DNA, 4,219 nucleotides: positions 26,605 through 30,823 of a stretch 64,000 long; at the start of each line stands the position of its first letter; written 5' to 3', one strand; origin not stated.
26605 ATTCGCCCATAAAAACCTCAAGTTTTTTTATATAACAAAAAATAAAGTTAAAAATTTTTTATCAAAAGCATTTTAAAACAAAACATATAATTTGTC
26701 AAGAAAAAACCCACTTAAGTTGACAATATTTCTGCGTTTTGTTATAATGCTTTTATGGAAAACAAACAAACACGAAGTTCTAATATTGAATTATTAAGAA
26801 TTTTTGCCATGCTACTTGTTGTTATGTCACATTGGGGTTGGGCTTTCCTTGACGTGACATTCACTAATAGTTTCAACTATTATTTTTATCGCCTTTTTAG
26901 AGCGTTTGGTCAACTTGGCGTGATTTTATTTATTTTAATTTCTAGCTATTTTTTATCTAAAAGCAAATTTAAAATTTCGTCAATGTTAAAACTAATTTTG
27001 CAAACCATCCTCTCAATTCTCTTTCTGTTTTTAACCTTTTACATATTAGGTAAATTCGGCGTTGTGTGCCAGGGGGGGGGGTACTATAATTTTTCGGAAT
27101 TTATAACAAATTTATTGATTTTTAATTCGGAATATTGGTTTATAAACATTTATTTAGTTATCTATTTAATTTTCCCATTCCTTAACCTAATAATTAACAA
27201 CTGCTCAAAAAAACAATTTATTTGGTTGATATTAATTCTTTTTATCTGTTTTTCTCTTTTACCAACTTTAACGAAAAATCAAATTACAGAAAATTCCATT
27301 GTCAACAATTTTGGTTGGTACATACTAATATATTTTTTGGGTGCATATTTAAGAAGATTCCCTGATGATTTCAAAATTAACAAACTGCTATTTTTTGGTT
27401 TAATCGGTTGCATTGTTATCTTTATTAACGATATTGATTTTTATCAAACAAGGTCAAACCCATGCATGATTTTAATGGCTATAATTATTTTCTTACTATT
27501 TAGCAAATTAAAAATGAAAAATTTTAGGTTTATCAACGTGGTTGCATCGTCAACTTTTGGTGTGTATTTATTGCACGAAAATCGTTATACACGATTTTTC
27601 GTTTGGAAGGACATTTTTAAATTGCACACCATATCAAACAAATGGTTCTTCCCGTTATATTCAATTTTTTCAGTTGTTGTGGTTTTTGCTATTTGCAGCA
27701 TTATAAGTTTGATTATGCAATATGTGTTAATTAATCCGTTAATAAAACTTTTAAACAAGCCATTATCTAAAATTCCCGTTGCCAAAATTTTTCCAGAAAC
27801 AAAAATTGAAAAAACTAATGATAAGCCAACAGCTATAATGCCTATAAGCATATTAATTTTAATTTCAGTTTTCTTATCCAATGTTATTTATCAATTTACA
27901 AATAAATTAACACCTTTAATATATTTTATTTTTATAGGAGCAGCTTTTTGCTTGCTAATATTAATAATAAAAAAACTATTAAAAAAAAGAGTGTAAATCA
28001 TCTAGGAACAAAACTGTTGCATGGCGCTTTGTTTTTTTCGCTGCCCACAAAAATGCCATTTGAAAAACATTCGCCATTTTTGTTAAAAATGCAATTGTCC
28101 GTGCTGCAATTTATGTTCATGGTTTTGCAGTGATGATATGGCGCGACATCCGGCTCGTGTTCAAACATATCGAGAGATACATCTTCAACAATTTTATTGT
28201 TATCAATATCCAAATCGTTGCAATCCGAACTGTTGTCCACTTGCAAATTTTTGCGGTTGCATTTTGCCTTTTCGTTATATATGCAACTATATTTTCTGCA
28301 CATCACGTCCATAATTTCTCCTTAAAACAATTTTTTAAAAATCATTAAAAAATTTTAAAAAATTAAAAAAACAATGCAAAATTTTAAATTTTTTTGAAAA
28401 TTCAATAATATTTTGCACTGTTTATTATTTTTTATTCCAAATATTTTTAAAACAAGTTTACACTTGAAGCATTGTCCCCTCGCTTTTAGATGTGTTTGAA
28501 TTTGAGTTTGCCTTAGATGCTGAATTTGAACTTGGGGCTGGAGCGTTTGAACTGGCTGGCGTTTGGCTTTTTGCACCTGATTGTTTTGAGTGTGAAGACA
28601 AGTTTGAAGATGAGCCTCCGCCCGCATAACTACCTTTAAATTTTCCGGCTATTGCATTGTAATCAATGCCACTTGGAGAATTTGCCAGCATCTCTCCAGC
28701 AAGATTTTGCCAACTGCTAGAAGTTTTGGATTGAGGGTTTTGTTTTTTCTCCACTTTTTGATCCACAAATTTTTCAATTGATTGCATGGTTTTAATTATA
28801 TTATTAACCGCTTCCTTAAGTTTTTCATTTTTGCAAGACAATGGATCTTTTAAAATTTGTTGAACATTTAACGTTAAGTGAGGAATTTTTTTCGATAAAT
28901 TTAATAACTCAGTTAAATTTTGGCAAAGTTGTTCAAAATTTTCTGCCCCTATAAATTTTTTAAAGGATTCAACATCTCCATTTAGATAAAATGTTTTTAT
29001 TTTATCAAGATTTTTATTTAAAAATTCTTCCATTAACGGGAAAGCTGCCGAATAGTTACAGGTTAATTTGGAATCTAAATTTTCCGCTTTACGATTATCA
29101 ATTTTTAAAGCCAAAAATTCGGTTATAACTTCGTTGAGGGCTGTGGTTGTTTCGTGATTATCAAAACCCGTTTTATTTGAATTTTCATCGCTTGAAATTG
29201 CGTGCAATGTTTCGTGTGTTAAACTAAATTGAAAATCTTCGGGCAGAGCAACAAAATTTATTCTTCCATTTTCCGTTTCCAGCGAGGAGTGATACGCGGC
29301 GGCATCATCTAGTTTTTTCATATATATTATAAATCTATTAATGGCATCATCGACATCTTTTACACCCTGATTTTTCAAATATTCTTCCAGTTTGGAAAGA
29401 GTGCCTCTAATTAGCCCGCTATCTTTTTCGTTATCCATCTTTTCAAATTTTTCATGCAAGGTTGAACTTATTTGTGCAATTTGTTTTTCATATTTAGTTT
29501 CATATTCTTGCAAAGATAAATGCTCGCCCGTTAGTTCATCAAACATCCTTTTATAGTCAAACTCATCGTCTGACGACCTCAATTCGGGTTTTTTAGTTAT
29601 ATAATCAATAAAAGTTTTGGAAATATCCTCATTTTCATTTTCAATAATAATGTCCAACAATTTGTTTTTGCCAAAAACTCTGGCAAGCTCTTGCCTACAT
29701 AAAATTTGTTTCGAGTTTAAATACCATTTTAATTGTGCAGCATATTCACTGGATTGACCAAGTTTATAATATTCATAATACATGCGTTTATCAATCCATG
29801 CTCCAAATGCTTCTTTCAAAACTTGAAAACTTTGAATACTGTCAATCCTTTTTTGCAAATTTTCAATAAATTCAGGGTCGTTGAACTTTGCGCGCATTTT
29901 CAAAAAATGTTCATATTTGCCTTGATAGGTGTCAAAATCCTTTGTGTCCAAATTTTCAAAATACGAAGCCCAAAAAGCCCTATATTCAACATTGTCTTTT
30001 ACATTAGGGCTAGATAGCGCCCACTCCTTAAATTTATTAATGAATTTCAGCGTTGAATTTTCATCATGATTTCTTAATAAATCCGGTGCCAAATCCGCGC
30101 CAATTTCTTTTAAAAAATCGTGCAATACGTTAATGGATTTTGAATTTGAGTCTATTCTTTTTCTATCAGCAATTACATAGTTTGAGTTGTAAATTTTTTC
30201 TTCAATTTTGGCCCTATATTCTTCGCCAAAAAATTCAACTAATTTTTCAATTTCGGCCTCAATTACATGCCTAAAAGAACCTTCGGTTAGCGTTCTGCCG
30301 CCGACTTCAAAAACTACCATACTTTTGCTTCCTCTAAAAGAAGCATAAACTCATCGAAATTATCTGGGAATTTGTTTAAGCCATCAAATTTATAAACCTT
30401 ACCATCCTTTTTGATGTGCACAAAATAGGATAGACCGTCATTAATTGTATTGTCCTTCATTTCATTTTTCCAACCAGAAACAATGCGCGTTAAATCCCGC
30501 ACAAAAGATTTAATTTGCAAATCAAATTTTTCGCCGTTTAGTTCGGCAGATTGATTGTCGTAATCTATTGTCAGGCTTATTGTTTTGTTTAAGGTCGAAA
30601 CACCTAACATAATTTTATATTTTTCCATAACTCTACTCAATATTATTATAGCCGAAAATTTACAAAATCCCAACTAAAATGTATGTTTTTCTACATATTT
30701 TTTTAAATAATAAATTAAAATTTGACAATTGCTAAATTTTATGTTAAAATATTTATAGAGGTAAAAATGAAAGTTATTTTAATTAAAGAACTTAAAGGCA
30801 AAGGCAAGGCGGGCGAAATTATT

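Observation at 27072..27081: In-frame G10 tract inside a leaderless acyltransferase-3 gene (candidate translational ON/OFF switch for surface O-acylation)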

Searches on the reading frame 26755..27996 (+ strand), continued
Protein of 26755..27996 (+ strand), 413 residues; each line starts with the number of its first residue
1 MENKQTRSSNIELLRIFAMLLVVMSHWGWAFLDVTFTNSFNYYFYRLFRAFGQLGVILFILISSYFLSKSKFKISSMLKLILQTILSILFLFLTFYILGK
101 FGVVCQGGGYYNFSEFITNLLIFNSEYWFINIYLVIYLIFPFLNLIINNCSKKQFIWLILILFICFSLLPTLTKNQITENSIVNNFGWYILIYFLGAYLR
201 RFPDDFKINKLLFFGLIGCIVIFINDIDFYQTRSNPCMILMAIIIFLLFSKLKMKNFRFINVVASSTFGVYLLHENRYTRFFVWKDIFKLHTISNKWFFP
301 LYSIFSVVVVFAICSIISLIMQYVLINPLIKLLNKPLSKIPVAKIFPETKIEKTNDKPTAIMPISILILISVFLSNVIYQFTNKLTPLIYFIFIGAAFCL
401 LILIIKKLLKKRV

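Call 65: find_encoding_contigs(protein=P0054, flank=5000, max_places=3)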
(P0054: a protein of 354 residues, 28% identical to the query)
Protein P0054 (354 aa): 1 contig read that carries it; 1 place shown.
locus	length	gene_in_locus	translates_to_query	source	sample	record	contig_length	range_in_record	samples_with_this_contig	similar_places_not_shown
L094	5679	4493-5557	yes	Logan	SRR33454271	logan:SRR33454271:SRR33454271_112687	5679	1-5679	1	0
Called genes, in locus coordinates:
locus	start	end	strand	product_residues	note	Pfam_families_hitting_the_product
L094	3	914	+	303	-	?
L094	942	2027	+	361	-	PF07429:Glyco_transf_56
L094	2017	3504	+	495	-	PF01943:Polysacc_synt, PF13440:Polysacc_synt_3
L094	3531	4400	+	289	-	PF13578:Methyltransf_24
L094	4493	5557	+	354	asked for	-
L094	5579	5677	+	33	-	?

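Call 66: find_encoding_contigs(protein=P0068, flank=5000, max_places=3)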
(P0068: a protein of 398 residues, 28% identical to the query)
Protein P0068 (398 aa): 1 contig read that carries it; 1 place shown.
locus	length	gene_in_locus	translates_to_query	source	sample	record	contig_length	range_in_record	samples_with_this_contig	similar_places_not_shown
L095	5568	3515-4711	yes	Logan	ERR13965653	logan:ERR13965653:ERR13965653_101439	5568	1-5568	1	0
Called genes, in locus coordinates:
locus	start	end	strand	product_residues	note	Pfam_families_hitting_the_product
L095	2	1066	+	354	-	?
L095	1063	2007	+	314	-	PF00291:PALP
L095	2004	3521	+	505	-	PF00583:Acetyltransf_1, PF13673:Acetyltransf_10 (weak), PF13508:Acetyltransf_7, PF08445:FR47 (weak), PF21360:PylC-like_N, PF02655:ATP-grasp_3 (faint), PF13535:ATP-grasp_4 (weak), PF15632:ATPgrasp_Ter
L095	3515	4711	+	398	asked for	PF01757:Acyl_transf_3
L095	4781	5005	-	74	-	-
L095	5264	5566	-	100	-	?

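Call 67: find_encoding_contigs(protein=P0120, flank=5000, max_places=3)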
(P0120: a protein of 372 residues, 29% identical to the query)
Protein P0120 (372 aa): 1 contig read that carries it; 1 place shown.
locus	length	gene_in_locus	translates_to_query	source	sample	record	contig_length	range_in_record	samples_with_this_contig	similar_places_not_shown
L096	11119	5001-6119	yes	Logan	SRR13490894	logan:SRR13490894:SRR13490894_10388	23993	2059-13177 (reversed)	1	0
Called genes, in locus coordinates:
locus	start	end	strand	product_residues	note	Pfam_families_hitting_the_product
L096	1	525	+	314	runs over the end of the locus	-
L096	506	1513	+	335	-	PF01757:Acyl_transf_3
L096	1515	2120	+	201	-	PF00037:Fer4 (faint), PF12797:Fer4_2 (faint), PF12837:Fer4_6 (faint), PF12838:Fer4_7, PF13183:Fer4_8 (faint), PF13187:Fer4_9, PF13237:Fer4_10 (faint), PF13484:Fer4_16 (faint), +1 more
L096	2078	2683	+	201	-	PF04432:FrhB_FdhB_C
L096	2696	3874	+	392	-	PF00534:Glycos_transf_1, PF13692:Glyco_trans_1_4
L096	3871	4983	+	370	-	PF04230:PS_pyruv_trans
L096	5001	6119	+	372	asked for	PF01757:Acyl_transf_3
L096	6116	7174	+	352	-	PF00534:Glycos_transf_1 (weak)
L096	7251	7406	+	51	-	-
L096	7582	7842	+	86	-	-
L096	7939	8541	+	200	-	PF01757:Acyl_transf_3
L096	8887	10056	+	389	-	PF13439:Glyco_transf_4, PF13579:Glyco_trans_4_4, PF00534:Glycos_transf_1, PF13692:Glyco_trans_1_4, PF13524:Glyco_trans_1_2 (weak)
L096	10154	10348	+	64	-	-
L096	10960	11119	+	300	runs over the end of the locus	-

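Call 71: list_cluster_members(proteins=[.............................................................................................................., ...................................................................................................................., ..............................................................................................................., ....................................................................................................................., P0001])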
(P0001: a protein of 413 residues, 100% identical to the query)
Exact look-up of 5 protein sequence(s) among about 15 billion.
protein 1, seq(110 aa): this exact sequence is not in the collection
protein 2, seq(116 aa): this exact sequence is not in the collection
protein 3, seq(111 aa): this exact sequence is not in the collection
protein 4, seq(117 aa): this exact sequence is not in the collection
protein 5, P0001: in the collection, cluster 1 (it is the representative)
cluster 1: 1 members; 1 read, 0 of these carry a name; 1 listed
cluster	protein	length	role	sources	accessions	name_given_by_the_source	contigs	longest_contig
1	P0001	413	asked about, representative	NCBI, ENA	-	-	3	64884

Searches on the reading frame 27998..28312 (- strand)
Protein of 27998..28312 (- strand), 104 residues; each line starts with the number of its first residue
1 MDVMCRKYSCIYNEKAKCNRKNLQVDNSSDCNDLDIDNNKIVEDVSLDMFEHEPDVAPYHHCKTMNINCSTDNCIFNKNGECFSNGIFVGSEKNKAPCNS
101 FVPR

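Call 5: search_protein_families(library=pfam, proteins=[window:27998-28312:-], max_evalue=0.01)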
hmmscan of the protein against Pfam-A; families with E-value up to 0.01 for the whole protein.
window:27998-28312:- (104 aa): 1 family
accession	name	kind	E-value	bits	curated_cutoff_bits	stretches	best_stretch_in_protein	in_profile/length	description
PF07561.16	DUF1540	-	0.0003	21.2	22.1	1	67-101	1-40/40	Domain of Unknown Function (DUF1540)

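Call 6: search_protein_families(library=ncbifam, proteins=[window:27998-28312:-], max_evalue=0.01)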
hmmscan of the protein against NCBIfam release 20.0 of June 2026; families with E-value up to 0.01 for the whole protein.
window:27998-28312:- (104 aa): 0 families

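Call 14: find_encoding_contigs(protein=window:27998-28303:-, flank=4000, max_places=10)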
Protein window:27998-28303:- (101 aa): 2 contigs read that carry it; 2 places shown.
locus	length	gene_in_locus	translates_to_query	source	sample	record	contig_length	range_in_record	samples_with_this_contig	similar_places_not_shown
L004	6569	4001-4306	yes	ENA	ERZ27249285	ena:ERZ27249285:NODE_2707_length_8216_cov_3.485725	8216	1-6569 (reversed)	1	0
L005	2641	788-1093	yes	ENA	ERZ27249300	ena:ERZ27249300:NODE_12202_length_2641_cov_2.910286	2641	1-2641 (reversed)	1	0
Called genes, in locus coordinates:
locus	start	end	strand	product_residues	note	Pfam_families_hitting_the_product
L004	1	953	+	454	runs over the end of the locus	PF28494:GlyRS_ins_1 (faint), PF00587:tRNA-synt_2b (weak), PF03129:HGTP_anticodon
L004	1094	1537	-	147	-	PF01281:Ribosomal_L9_N, PF03948:Ribosomal_L9_C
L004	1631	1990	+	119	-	-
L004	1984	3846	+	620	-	-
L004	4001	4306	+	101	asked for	-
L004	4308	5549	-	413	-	PF01757:Acyl_transf_3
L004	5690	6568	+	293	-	?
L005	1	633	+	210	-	?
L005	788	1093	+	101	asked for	-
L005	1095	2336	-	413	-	PF01757:Acyl_transf_3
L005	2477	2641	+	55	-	?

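Call 44: search_protein_families(library=phrogs, proteins=[window:27998-28303:-], max_evalue=0.001)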
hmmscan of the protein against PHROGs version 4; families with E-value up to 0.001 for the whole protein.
window:27998-28303:- (101 aa): 0 families

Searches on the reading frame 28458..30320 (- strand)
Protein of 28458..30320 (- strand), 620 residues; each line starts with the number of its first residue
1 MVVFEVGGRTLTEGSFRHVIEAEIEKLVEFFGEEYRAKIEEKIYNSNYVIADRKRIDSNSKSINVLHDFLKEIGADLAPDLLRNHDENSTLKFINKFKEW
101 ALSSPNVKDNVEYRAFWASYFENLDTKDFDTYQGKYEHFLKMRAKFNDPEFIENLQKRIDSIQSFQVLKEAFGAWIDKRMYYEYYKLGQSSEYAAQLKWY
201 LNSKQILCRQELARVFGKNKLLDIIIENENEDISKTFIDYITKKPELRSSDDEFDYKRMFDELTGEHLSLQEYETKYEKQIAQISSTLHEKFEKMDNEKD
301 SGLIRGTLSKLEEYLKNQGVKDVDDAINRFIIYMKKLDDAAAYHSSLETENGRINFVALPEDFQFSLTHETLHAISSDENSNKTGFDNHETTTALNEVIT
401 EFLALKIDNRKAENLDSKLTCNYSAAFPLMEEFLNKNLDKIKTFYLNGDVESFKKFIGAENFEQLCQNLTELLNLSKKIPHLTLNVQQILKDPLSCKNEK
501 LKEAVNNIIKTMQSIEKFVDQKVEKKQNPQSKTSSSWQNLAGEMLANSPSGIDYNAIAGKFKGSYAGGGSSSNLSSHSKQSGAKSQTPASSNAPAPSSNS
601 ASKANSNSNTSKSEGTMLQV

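Call 5: search_protein_families(library=pfam, proteins=[window:28458-30320:-], max_evalue=0.01)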
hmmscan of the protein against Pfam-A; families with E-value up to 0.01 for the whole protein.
window:28458-30320:- (620 aa): 0 families

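Call 6: search_protein_families(library=ncbifam, proteins=[window:28458-30320:-], max_evalue=0.01)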
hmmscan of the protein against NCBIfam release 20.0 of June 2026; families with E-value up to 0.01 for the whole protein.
window:28458-30320:- (620 aa): 1 family
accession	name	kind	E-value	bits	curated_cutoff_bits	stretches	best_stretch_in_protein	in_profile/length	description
NF058640.1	PlzR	equivalog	0.0077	16.3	80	0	467-524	6-64/87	PlzR type 4 pili assembly inhibitor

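Call 22: find_encoding_contigs(protein=window:28458-30320:-, flank=4000, max_places=10)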
Protein window:28458-30320:- (620 aa): 3 contigs read that carry it; 3 places shown.
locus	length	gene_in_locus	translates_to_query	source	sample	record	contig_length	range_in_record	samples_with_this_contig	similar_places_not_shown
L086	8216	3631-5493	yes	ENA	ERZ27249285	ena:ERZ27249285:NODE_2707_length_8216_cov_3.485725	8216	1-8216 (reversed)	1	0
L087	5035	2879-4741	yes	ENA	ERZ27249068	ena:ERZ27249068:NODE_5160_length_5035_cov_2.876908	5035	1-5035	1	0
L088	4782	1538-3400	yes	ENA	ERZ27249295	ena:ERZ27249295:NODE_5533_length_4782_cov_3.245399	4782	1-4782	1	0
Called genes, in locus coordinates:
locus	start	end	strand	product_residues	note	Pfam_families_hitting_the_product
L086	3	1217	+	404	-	?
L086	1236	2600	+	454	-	PF28494:GlyRS_ins_1 (faint), PF00587:tRNA-synt_2b (weak), PF03129:HGTP_anticodon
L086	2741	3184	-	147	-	PF01281:Ribosomal_L9_N, PF03948:Ribosomal_L9_C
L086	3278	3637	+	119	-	-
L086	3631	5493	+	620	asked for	-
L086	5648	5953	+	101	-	-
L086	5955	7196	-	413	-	PF01757:Acyl_transf_3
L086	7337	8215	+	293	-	?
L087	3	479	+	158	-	?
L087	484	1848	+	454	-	PF28494:GlyRS_ins_1 (faint), PF00587:tRNA-synt_2b (weak), PF03129:HGTP_anticodon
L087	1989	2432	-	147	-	PF01281:Ribosomal_L9_N, PF03948:Ribosomal_L9_C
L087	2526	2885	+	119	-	-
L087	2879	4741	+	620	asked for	-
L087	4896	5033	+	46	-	?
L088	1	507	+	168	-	?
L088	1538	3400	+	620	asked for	-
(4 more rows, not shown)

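Call 44: search_protein_families(library=phrogs, proteins=[window:28458-30320:-], max_evalue=0.001)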
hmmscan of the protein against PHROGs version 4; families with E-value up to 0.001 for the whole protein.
window:28458-30320:- (620 aa): 0 families

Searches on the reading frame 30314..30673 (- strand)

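Call 41: search_protein_families(library=pfam, proteins=[window:30314-30673:-], max_evalue=0.0001)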
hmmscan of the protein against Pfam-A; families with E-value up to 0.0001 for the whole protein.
window:30314-30673:- (119 aa): 0 families

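Call 44: search_protein_families(library=phrogs, proteins=[window:30314-30673:-], max_evalue=0.001)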
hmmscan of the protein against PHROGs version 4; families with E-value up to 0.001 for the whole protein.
window:30314-30673:- (119 aa): 1 family
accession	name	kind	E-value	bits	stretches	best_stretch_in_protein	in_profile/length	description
phrog_24571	-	unknown function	2.9e-05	25.4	1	52-115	56-120/126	-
